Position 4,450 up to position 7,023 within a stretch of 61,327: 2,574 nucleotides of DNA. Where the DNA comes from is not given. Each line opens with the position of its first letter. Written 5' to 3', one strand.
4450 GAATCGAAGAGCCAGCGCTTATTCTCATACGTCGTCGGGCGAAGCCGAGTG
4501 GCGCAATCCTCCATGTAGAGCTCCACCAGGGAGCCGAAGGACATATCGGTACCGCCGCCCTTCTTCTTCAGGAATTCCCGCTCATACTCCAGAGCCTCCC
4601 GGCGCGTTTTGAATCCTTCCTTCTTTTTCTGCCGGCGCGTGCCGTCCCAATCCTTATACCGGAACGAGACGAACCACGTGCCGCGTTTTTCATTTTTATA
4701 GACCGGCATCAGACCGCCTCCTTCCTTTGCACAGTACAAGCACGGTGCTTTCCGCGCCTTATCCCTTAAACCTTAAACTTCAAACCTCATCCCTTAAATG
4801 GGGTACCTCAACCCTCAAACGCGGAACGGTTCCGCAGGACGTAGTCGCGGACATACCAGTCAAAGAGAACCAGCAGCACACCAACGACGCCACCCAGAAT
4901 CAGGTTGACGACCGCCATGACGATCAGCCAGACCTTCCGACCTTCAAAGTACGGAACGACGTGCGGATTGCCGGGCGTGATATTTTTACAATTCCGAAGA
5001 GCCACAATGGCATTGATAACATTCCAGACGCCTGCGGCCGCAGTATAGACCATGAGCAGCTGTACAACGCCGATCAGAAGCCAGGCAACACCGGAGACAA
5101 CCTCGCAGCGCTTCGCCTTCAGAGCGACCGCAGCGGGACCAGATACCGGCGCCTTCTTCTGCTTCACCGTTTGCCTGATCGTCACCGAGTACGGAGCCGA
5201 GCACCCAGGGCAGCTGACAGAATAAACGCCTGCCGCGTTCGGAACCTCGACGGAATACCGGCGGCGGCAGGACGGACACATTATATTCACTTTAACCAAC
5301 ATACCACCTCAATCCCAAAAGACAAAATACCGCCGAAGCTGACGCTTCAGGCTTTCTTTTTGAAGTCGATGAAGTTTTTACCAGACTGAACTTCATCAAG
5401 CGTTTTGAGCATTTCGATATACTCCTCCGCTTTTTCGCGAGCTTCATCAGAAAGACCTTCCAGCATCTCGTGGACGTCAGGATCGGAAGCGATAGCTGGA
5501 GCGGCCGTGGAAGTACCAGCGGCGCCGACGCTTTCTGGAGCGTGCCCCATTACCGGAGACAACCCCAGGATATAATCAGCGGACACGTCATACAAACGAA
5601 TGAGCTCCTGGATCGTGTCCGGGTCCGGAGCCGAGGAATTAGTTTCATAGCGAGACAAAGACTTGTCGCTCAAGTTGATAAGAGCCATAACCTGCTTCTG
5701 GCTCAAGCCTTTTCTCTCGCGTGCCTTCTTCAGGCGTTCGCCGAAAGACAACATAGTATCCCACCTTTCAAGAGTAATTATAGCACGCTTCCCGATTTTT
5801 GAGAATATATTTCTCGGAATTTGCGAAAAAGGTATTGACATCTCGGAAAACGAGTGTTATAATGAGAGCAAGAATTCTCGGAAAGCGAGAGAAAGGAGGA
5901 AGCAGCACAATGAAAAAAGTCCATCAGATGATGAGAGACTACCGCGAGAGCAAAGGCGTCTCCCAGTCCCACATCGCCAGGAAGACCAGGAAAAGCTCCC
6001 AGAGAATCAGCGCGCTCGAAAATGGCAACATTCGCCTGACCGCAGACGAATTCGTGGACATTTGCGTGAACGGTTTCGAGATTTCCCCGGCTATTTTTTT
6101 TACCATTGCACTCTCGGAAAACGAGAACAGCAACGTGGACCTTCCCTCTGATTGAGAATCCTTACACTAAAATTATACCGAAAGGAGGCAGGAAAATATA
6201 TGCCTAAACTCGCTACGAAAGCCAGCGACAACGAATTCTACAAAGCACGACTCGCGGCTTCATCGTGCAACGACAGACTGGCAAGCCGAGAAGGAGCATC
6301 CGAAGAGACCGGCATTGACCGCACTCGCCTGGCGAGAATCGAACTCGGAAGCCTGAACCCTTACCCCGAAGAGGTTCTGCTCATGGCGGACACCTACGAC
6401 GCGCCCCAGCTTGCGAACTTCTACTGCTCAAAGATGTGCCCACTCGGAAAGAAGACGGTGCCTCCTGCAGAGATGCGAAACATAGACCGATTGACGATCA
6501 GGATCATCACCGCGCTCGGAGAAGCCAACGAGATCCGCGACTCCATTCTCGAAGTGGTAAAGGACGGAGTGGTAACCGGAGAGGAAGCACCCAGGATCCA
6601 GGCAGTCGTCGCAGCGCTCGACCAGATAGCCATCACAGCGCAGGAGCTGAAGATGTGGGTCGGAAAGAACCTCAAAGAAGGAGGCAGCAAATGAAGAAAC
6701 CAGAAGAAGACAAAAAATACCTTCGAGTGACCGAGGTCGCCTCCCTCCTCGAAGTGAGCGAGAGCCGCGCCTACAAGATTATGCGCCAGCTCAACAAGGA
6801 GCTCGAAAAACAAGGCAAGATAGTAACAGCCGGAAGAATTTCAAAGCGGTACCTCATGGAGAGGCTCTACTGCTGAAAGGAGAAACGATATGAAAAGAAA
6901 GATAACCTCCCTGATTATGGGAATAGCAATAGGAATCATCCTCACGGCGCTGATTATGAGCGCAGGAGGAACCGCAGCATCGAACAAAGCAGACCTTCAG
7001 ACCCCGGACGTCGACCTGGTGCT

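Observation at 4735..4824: G-depleted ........-type 70-nt element (copy A) lies antisense in the integrase mRNA leader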

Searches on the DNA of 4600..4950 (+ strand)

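Call 10: search_dna_similar(query=window:4700-4860:+, collection=phages, mode=distant, max_evalue=1)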
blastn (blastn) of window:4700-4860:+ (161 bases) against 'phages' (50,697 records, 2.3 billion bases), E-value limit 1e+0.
No match.
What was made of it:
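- Tried and rejected: Nucleotide search of the copy A region against 50,697 GenBank phages found no match (call 10).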

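Call 72: search_rna_families(source=window, start=4600, end=4950, threshold=evalue, max_evalue=1)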
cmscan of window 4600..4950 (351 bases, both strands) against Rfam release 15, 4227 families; matches with E-value up to 1: 0.
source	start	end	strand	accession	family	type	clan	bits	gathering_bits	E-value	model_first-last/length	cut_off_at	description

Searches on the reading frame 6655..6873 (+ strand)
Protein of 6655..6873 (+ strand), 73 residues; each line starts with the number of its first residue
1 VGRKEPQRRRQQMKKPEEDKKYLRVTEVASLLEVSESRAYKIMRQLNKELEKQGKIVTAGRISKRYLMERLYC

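Call 32: search_protein_families(library=phrogs, proteins=[window:6655-6873:+], max_evalue=0.001)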
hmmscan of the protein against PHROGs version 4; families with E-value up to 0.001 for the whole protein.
window:6655-6873:+ (73 aa): 1 family
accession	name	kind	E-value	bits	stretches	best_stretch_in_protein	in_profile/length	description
phrog_989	-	unknown function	4.9e-21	75.3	1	20-71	4-55/70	-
